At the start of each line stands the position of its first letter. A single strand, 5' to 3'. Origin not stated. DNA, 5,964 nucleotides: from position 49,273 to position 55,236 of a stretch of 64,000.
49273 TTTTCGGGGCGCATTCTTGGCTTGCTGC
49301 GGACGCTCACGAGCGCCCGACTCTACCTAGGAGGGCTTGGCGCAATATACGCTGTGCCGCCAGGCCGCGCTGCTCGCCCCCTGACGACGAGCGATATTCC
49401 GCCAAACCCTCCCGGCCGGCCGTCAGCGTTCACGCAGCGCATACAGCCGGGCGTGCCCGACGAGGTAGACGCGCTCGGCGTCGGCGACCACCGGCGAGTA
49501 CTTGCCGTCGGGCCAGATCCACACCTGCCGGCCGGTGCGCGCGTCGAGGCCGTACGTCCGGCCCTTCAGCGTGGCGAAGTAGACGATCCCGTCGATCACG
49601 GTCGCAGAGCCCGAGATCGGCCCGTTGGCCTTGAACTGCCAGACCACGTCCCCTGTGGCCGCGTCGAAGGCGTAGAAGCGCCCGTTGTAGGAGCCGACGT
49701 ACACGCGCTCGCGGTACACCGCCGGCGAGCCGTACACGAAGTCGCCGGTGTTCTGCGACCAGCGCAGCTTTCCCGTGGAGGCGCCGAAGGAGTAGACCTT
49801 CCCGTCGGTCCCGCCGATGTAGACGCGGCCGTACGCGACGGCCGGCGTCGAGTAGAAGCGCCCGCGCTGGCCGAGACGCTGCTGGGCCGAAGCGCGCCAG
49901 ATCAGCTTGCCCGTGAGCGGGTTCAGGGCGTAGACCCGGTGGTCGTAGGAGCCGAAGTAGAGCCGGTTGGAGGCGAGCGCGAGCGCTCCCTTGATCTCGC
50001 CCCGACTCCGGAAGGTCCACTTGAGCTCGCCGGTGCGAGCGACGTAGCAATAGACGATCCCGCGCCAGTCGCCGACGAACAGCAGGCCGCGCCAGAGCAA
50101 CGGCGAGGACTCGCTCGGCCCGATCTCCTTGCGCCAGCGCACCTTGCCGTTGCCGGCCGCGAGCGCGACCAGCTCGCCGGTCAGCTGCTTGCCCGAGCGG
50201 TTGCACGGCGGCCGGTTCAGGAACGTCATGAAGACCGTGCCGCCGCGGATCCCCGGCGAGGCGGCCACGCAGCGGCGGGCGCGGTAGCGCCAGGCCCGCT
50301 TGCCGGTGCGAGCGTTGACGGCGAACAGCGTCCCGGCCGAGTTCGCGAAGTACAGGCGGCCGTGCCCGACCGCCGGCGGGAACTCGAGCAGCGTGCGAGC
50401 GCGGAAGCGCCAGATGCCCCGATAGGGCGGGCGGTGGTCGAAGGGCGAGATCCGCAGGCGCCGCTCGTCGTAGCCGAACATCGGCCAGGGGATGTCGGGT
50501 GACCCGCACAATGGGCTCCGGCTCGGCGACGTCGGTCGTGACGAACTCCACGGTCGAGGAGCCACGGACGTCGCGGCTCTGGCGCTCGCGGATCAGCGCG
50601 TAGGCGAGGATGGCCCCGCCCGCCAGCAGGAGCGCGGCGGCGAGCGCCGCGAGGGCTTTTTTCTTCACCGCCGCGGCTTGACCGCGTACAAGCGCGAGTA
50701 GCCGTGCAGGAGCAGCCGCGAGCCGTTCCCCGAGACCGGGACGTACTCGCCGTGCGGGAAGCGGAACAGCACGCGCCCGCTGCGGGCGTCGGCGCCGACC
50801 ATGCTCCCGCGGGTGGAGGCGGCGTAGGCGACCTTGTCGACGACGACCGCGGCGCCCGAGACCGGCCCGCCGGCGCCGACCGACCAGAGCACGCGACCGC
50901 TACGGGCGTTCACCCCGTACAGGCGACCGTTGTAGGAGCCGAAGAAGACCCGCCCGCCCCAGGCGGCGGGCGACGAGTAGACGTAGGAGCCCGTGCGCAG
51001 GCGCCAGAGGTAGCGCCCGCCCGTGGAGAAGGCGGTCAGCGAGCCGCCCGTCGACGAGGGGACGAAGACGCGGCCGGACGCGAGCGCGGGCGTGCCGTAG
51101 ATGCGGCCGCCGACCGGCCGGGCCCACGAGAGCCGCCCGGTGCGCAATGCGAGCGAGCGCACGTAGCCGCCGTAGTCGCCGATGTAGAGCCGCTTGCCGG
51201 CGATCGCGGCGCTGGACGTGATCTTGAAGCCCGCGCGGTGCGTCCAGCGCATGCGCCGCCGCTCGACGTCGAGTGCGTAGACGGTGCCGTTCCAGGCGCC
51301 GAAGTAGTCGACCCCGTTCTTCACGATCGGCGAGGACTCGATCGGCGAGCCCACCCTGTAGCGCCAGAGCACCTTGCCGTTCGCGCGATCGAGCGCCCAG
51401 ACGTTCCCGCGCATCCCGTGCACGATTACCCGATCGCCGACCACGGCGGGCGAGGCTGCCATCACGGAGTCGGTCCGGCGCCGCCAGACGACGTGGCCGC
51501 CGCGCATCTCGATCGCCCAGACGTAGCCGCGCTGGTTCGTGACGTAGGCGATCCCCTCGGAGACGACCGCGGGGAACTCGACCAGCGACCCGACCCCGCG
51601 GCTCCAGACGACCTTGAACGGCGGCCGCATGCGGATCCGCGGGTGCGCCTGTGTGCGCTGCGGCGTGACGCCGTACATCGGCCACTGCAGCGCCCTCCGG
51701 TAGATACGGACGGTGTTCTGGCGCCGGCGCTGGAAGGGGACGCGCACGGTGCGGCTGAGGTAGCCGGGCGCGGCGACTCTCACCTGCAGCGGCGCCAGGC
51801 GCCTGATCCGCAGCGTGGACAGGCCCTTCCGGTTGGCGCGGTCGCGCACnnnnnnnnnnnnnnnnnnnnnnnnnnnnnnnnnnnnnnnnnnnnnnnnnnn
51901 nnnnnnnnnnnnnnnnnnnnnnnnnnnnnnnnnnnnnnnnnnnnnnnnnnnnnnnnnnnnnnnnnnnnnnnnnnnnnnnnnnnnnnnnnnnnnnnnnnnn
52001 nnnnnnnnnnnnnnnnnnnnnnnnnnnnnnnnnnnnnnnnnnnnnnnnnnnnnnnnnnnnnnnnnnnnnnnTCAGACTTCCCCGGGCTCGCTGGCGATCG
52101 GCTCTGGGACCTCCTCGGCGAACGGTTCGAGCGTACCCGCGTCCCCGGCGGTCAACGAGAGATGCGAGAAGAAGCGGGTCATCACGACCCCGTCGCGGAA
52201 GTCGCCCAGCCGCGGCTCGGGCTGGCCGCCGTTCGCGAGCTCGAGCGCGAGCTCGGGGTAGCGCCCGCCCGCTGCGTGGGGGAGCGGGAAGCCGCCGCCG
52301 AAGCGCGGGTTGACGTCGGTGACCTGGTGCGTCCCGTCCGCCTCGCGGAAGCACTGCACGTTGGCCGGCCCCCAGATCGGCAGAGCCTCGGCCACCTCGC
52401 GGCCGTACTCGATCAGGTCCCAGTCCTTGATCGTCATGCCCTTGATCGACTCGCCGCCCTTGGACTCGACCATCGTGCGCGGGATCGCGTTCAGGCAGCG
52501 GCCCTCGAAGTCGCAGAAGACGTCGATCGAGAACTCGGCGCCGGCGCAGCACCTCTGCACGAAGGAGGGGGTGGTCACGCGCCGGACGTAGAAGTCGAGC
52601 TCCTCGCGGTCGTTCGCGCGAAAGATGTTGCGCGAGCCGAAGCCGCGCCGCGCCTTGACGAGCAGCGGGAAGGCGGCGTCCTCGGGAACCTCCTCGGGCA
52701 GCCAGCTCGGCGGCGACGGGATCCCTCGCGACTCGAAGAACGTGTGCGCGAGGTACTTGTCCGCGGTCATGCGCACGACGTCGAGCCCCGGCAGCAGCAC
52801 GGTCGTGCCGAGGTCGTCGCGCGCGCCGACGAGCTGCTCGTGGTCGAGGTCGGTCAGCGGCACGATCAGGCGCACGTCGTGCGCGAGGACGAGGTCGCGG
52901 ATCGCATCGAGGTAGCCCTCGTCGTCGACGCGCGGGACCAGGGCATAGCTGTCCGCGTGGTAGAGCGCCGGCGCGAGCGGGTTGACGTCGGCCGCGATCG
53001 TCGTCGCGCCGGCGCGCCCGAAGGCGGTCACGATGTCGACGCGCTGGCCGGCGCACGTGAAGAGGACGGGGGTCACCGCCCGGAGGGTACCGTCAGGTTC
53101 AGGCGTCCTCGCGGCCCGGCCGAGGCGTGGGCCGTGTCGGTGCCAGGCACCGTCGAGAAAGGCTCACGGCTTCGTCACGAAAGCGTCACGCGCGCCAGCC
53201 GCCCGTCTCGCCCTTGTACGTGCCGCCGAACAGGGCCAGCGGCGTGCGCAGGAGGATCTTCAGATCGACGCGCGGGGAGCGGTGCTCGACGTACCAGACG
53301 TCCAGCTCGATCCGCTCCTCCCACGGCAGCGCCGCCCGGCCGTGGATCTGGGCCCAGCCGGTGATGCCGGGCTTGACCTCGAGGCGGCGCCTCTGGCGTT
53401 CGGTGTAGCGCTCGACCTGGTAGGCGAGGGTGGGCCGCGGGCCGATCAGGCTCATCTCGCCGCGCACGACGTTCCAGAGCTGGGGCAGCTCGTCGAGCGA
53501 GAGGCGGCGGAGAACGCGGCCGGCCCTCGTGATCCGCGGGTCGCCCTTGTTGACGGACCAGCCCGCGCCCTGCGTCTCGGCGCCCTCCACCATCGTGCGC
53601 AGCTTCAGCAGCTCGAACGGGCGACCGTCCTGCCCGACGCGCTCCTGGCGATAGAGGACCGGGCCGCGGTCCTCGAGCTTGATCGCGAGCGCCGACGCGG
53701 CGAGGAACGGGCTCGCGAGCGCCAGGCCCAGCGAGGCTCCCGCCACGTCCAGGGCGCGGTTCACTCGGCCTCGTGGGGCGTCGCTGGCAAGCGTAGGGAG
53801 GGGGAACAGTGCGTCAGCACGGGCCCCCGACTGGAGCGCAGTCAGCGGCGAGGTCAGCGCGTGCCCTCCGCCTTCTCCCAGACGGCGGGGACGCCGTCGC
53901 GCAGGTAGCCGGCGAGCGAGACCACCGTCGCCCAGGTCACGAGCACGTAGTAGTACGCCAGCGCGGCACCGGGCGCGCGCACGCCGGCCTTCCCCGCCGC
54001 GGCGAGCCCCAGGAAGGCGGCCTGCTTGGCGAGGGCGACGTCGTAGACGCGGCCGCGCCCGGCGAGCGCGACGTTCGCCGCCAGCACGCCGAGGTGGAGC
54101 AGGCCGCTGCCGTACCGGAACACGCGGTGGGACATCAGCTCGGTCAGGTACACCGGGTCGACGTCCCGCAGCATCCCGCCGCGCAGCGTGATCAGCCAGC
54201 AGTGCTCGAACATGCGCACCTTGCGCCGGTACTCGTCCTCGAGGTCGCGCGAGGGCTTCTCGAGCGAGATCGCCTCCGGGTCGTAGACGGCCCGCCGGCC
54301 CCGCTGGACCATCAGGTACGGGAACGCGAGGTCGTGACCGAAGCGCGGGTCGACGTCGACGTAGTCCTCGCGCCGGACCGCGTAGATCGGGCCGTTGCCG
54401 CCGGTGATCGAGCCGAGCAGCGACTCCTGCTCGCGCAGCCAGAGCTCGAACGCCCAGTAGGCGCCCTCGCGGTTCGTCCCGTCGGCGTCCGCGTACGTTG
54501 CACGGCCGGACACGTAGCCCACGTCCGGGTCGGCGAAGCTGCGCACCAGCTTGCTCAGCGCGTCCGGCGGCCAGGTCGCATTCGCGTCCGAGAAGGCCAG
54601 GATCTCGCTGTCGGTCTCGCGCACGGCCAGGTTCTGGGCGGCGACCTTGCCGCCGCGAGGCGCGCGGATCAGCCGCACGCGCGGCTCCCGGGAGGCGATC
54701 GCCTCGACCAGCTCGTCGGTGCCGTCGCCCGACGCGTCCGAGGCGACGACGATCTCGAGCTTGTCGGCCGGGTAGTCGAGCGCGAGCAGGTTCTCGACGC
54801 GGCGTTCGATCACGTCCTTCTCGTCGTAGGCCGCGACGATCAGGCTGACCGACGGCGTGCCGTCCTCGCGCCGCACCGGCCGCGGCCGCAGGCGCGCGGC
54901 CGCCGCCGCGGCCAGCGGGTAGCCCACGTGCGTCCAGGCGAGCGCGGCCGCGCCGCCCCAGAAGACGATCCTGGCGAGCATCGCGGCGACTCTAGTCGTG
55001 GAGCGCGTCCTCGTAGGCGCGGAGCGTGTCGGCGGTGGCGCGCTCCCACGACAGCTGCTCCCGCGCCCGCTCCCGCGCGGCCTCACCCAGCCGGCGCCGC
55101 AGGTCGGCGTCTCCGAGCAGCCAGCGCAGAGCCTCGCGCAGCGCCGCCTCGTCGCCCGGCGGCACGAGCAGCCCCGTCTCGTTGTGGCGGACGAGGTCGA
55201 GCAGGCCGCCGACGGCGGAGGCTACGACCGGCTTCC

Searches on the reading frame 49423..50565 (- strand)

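Call 7: search_protein_families(library=pfam, proteins=[window:49423-50565:-], max_evalue=0.001)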
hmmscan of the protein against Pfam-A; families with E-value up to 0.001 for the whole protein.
window:49423-50565:- (380 aa): 4 families
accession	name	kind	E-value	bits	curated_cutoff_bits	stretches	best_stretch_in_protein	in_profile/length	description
PF13360.13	PQQ_2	-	1.8e-55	188.6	27.6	3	208-350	2-143/233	Outer membrane protein assembly factor BamB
PF13570.13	Beta-prop_ACSF4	-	5.5e-45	154.6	133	2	235-349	49-169/329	Beta-alanine-activating enzyme, beta-propeller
PF01011.28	PQQ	-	2.6e-23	83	26.7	1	60-142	49-136/595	Glucose/ethanol/alcohol dehydrogenase, beta-propeller domain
PF25292.1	Beta-prop_CGLA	-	6.4e-05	23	26.8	0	288-319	47-78/316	Lambda-carrageenase beta-propeller domain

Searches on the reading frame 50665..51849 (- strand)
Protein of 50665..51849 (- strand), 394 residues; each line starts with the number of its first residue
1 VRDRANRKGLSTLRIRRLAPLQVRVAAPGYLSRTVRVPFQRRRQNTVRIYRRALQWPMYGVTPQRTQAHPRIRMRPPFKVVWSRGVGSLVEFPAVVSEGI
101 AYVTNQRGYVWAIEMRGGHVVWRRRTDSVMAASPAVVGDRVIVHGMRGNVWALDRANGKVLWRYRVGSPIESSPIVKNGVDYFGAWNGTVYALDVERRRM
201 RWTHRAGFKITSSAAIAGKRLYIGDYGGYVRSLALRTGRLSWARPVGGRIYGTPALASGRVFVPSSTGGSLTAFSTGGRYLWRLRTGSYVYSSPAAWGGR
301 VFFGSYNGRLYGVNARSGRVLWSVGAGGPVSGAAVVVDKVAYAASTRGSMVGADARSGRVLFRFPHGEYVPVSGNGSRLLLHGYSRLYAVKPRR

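Call 7: search_protein_families(library=pfam, proteins=[window:50665-51849:-], max_evalue=0.001)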
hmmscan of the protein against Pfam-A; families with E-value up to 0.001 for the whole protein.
window:50665-51849:- (394 aa): 3 families
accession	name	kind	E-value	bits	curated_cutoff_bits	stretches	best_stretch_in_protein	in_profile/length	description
PF13570.13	Beta-prop_ACSF4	-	1.2e-43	150.3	133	2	97-295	18-221/329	Beta-alanine-activating enzyme, beta-propeller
PF13360.13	PQQ_2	-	1.6e-39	136.4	27.6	3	107-263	2-174/233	Outer membrane protein assembly factor BamB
PF01011.28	PQQ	-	6.9e-09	35.4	26.7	1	125-193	44-111/595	Glucose/ethanol/alcohol dehydrogenase, beta-propeller domain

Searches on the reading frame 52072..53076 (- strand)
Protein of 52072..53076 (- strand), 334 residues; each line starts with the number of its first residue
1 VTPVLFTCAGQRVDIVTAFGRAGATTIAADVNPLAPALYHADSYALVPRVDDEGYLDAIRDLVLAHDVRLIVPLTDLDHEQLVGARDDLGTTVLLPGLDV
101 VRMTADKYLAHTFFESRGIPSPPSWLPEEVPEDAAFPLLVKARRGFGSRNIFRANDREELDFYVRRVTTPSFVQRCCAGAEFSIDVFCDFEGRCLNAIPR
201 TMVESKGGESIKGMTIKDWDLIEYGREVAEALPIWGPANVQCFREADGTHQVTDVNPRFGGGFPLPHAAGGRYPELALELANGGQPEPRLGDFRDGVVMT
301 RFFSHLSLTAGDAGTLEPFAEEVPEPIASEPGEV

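Call 7: search_protein_families(library=pfam, proteins=[window:52072-53076:-], max_evalue=0.001)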
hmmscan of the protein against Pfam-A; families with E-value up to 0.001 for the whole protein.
window:52072-53076:- (334 aa): 3 families
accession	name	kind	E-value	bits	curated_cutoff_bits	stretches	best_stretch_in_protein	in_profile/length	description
PF21360.3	PylC-like_N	-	1.8e-18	66.9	27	1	4-88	1-87/96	PylC-like, N-terminal domain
PF15632.11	ATPgrasp_Ter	-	1e-15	58.1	29.1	1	173-288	7-114/131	ATP-grasp in the biosynthetic pathway with Ter operon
PF02655.19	ATP-grasp_3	-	1.8e-10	41.6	23.2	1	105-261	2-159/160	ATP-grasp domain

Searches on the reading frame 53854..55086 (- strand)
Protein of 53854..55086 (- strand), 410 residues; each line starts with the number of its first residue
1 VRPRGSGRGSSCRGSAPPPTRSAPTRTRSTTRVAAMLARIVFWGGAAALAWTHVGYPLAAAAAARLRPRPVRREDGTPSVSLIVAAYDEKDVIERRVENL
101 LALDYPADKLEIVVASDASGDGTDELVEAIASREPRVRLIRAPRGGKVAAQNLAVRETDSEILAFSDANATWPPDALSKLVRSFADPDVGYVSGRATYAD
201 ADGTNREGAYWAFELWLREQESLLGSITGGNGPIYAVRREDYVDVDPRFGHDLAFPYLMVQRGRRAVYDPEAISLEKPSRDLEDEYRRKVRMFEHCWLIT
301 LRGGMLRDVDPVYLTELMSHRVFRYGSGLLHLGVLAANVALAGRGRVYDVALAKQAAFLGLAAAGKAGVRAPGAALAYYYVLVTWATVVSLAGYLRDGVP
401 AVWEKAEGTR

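Call 7: search_protein_families(library=pfam, proteins=[window:53854-55086:-], max_evalue=0.001)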
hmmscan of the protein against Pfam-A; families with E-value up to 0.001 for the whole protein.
window:53854-55086:- (410 aa): 3 families
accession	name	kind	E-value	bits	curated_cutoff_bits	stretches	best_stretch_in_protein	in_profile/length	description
PF00535.33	Glycos_transf_2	-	2.1e-26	93.3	23.3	1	81-240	1-162/168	Glycosyl transferase family 2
PF13641.12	Glyco_tranf_2_3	-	8.5e-17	62.4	27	1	78-289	1-224/230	Glycosyltransferase like family 2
PF13506.12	Glyco_transf_21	-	4e-07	30.1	21.7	1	146-241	17-113/174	Glycosyl transferase family 21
